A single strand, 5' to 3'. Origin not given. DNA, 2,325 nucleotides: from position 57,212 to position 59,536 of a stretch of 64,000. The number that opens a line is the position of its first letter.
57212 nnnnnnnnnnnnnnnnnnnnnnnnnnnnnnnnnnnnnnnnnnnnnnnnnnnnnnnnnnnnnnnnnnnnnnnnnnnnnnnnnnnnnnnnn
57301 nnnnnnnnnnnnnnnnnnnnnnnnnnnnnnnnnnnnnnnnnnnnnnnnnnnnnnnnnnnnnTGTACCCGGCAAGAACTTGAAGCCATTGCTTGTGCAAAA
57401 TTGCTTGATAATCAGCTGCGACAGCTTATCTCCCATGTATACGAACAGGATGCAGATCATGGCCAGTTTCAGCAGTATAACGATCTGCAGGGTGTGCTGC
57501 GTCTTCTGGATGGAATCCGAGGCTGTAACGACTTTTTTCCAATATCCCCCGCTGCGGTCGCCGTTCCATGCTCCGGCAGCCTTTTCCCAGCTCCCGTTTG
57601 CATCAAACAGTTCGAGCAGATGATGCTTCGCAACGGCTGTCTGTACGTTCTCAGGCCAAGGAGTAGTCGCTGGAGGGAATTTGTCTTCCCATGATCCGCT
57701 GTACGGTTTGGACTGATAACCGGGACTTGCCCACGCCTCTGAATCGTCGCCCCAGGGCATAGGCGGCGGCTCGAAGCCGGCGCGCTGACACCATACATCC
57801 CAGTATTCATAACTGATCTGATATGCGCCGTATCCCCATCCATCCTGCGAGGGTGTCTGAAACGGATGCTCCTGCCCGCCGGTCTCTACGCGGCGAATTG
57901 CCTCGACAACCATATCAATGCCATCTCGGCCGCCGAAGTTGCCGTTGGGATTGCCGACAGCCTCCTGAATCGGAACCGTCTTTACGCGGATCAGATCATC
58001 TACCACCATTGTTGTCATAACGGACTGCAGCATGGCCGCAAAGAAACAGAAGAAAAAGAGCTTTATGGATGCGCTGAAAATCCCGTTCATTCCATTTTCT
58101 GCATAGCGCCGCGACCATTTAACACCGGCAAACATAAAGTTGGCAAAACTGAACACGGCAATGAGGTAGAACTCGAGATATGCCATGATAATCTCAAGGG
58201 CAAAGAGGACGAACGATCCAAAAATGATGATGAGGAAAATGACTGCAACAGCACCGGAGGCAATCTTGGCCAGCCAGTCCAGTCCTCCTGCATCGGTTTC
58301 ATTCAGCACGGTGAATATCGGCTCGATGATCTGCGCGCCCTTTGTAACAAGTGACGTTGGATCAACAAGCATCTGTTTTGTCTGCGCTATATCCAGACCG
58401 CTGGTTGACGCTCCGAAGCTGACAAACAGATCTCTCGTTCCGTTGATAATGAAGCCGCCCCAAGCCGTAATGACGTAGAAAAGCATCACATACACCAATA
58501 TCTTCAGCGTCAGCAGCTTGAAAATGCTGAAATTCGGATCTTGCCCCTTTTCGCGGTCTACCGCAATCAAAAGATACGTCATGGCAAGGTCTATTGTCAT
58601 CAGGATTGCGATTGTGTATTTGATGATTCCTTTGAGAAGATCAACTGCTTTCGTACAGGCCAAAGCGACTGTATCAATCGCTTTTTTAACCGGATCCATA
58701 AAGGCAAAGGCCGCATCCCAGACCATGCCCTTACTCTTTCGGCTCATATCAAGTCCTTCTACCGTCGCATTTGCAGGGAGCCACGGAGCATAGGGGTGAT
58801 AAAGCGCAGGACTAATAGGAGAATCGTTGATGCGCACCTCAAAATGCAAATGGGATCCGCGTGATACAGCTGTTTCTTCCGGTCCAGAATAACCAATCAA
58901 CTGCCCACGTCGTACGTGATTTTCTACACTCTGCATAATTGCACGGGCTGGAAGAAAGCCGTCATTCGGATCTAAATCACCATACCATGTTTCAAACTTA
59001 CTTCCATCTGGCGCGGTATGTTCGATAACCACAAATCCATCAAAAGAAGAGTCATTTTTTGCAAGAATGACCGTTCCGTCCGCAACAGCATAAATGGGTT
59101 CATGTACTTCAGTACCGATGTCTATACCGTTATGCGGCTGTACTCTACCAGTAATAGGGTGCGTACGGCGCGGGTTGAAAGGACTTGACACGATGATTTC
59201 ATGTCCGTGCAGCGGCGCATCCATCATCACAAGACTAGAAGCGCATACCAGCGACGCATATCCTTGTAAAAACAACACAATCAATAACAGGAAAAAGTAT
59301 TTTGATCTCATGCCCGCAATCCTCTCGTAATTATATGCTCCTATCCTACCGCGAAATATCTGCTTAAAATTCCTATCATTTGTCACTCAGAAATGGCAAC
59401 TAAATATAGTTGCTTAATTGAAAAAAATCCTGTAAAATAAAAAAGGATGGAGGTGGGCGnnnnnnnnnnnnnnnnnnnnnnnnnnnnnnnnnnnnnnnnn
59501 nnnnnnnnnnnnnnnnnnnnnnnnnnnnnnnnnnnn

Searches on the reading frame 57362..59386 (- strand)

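Call 77: search_protein_families(library=pfam, proteins=[window:57362-59386:-], max_evalue=0.001)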
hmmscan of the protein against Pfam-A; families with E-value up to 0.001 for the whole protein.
window:57362-59386:- (675 aa): 2 families
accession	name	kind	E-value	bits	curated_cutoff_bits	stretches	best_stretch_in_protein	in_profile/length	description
PF01551.29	Peptidase_M23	-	3.6e-19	69.2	28.7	1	84-193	2-96/96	Peptidase family M23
PF04610.19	TrbL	-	7.5e-08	32.8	25.9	1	264-461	2-184/215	TrbL/VirB6 plasmid conjugal transfer protein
